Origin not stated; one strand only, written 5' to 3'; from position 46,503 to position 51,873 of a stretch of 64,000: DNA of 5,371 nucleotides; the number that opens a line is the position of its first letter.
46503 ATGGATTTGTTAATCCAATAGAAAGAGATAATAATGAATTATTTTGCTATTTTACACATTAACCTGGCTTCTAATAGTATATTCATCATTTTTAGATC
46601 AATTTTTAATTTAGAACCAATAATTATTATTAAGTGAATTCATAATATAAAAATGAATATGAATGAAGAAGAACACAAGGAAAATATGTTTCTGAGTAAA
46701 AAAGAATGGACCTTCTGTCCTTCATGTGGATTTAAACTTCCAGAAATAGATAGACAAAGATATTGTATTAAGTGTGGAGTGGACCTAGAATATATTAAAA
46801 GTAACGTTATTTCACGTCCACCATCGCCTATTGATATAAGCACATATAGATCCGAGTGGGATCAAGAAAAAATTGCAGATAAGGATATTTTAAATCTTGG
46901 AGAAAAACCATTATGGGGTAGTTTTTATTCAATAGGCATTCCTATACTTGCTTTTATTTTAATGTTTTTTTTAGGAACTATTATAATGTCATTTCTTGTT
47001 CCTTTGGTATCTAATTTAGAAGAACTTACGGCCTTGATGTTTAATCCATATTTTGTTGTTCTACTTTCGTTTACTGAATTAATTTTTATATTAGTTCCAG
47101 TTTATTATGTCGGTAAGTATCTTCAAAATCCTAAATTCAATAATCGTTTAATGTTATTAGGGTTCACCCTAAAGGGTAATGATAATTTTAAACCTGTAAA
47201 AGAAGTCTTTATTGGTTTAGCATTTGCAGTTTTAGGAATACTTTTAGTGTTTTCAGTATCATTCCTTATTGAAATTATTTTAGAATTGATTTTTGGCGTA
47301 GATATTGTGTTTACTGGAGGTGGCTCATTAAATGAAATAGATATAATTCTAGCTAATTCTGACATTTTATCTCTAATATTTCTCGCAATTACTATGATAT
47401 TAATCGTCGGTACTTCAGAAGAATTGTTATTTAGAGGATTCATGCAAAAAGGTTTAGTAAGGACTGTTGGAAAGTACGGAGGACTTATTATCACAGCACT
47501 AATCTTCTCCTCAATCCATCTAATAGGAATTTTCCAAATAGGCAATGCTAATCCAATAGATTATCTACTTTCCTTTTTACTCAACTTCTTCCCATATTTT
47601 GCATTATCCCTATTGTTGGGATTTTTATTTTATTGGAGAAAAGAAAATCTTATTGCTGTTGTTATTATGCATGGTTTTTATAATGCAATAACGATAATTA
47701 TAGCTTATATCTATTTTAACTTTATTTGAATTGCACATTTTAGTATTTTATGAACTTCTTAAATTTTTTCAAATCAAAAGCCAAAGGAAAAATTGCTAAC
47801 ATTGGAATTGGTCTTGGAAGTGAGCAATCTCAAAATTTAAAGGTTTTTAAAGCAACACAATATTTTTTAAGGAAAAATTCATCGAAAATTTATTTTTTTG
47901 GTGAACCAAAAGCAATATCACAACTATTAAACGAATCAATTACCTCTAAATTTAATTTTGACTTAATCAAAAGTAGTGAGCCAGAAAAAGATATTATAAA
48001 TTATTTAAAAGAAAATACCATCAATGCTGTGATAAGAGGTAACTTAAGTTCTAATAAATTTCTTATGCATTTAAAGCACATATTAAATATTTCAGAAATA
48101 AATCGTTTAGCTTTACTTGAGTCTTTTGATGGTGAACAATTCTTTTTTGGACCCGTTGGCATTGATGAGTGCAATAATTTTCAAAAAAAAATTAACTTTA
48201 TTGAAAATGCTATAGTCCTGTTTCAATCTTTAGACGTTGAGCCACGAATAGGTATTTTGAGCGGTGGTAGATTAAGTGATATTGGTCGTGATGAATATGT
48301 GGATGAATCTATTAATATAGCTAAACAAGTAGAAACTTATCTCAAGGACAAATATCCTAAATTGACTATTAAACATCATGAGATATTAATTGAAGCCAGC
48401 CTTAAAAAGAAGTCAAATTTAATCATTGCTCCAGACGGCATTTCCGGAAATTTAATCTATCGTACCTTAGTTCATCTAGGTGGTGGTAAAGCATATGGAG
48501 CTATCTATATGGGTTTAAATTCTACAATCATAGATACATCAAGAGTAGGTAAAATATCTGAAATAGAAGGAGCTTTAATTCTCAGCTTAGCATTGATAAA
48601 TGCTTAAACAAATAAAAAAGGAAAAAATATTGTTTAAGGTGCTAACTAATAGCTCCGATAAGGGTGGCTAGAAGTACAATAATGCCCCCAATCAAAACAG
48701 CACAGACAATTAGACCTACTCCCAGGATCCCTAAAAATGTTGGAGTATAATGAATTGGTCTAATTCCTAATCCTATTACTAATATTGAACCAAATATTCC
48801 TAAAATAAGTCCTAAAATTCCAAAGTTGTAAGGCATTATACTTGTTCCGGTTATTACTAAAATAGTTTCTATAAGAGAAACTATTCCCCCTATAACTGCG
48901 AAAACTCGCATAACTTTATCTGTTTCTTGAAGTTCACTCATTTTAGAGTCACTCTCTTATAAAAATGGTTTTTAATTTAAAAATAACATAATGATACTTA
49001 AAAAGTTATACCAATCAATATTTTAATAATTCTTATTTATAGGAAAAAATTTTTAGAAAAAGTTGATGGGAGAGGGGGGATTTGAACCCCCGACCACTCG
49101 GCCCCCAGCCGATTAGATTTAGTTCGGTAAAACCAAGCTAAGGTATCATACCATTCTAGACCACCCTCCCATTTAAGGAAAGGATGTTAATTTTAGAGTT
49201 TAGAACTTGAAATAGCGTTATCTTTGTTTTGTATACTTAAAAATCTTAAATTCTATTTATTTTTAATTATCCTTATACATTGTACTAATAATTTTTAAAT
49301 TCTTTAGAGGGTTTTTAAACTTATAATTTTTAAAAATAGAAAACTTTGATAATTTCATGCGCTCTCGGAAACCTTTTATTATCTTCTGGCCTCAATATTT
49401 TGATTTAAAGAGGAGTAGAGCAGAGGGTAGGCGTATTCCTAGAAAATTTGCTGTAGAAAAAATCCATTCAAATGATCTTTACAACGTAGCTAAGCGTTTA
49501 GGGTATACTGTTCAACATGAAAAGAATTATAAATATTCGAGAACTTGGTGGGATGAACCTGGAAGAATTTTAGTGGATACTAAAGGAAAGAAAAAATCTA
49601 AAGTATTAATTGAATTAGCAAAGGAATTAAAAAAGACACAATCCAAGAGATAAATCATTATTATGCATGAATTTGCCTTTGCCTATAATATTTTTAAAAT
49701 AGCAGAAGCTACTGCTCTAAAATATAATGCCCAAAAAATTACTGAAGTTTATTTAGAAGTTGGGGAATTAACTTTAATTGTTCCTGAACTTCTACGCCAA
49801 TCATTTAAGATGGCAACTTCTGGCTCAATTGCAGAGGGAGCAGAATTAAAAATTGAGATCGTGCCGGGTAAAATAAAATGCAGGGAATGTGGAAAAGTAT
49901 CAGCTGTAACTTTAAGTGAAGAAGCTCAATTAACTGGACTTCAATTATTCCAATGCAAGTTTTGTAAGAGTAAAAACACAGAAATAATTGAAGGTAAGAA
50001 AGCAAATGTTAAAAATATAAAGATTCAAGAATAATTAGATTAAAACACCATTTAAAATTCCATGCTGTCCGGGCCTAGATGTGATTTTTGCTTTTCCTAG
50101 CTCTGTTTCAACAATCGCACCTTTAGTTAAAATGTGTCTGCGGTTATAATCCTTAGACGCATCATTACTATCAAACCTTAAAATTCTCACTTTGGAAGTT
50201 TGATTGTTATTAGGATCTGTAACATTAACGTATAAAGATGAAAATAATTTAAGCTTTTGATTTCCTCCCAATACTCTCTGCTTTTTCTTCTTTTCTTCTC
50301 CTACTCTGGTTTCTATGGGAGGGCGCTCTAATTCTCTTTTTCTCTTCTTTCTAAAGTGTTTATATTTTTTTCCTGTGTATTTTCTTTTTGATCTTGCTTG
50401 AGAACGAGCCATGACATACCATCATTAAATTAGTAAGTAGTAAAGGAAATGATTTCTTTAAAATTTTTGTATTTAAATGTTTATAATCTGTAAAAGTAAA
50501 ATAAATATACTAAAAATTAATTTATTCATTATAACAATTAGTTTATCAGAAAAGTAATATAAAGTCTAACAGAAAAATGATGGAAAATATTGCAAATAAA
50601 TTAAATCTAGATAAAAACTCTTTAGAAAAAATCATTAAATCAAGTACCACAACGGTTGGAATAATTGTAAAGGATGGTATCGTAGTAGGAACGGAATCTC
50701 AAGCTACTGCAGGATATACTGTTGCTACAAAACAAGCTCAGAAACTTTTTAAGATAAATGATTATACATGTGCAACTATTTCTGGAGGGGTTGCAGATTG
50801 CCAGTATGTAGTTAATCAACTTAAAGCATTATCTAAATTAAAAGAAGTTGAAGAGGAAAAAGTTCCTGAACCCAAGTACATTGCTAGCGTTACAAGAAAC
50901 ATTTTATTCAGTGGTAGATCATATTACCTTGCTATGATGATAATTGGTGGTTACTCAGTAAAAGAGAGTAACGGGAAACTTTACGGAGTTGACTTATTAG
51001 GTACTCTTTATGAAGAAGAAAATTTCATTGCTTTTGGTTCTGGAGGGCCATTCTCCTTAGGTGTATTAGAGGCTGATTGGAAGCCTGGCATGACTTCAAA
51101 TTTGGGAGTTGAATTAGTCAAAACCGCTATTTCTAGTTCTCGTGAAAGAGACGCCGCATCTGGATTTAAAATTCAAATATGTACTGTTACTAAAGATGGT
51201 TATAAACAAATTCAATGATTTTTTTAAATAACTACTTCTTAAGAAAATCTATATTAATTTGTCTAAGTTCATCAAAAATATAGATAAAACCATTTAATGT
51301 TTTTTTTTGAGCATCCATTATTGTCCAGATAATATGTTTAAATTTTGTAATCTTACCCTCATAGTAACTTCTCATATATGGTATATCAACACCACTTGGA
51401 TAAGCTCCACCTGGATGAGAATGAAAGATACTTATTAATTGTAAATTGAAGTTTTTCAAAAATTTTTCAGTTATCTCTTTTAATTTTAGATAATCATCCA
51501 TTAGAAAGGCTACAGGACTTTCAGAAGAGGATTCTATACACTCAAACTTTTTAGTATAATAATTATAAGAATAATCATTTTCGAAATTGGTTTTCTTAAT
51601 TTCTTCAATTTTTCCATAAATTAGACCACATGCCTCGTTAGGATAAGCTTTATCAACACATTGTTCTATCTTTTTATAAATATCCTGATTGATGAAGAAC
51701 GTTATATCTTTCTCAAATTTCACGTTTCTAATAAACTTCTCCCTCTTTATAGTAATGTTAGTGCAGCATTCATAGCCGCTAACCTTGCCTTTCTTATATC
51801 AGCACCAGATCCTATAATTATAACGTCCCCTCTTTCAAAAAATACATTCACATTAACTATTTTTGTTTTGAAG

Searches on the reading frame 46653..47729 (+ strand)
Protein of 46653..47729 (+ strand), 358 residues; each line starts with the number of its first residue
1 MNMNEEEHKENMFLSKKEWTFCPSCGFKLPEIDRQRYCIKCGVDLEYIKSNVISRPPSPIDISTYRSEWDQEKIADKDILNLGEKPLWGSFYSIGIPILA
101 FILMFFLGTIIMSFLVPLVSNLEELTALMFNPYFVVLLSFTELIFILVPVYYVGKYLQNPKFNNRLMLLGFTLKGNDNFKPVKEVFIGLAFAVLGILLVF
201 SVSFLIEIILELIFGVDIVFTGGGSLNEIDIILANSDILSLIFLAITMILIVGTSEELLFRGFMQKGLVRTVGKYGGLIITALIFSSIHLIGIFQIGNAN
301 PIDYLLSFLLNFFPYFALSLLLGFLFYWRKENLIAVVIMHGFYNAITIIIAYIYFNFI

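Call 71: search_protein_families(library=pfam, proteins=[window:46653-47729:+], max_evalue=0.001)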
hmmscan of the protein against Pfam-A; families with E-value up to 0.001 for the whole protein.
window:46653-47729:+ (358 aa): 1 family
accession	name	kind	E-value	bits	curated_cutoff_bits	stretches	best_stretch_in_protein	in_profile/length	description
PF02517.21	Rce1-like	-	4.2e-16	59.4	22.4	1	240-346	3-93/93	Type II CAAX prenyl endopeptidase Rce1-like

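Call 86: search_protein_families(library=ncbifam, proteins=[window:46653-47729:+], max_evalue=0.001)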
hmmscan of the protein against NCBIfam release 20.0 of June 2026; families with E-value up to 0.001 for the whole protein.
window:46653-47729:+ (358 aa): 6 families
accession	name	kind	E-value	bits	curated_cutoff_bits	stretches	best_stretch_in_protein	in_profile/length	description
NF041647.1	ABC_perm_CPBP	equivalog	1.8e-08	33.6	435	1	111-352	429-635/636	ABC transporter permease subunit/CPBP intramembrane protease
NF033192.3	CPBP_JDVT_MrtJ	equivalog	7.2e-08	33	75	1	246-348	2-96/98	JDVT-CTERM system glutamic-type intramembrane protease MrtJ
NF040589.1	CPBP_Synerg_MrtS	equivalog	1.4e-06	28.6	130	1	251-346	82-162/170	Synerg-CTERM system glutamic-type intramembrane protease MrtS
NF040914.1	Mrt_core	domain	1.5e-06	28.2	100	1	245-352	4-106/108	myxosortase family intramembrane protease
NF040674.1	CPBP_fam_MrtP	equivalog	1.3e-05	24.8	250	1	241-355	245-354/354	myxosortase MrtP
NF045510.1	4Cys_prefix_kin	domain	0.0004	20.6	24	0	33-45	14-26/26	4-Cys prefix domain-containing protein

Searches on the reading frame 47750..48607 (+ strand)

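Call 71: search_protein_families(library=pfam, proteins=[window:47750-48607:+], max_evalue=0.001)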
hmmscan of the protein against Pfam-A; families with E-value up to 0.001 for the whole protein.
window:47750-48607:+ (285 aa): 1 family
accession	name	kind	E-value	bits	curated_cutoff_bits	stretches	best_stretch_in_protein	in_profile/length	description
PF01515.24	PTA_PTB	-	2e-07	31.1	24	1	213-276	252-315/319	Phosphate acetyl/butaryl transferase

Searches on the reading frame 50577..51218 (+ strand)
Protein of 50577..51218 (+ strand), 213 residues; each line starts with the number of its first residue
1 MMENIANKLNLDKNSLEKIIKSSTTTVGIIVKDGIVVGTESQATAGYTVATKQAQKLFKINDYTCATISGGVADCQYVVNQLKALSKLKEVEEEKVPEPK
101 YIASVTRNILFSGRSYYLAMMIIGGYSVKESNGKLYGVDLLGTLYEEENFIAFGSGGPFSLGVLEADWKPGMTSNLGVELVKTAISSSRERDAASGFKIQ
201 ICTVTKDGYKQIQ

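Call 71: search_protein_families(library=pfam, proteins=[window:50577-51218:+], max_evalue=0.001)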
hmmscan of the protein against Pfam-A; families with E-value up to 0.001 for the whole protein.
window:50577-51218:+ (213 aa): 1 family
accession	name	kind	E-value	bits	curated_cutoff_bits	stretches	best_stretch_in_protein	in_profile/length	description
PF00227.31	Proteasome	-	2.7e-45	154.8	22.4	1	21-204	2-189/189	Proteasome subunit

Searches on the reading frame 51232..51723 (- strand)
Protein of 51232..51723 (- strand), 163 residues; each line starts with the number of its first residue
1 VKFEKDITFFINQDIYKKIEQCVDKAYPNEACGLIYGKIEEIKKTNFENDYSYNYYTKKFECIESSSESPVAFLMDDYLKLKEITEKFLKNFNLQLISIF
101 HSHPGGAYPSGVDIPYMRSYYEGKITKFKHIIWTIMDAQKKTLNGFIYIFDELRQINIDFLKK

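Call 71: search_protein_families(library=pfam, proteins=[window:51232-51723:-], max_evalue=0.001)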
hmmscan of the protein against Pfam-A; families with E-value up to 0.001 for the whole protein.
window:51232-51723:- (163 aa): 1 family
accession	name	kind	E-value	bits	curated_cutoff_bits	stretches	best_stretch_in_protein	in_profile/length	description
PF14464.11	Prok-JAB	-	3.4e-08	33.8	25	1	16-119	5-92/114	Prokaryotic homologs of the JAB domain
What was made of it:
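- On PCI domain (PF01399): A Prok-JAB gene lies about 9.4 kb away (51232-51723, call 71), but no link is shown.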

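Call 86: search_protein_families(library=ncbifam, proteins=[window:51232-51723:-], max_evalue=0.001)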
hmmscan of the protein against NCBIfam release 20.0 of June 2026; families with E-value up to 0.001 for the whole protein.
window:51232-51723:- (163 aa): 0 families
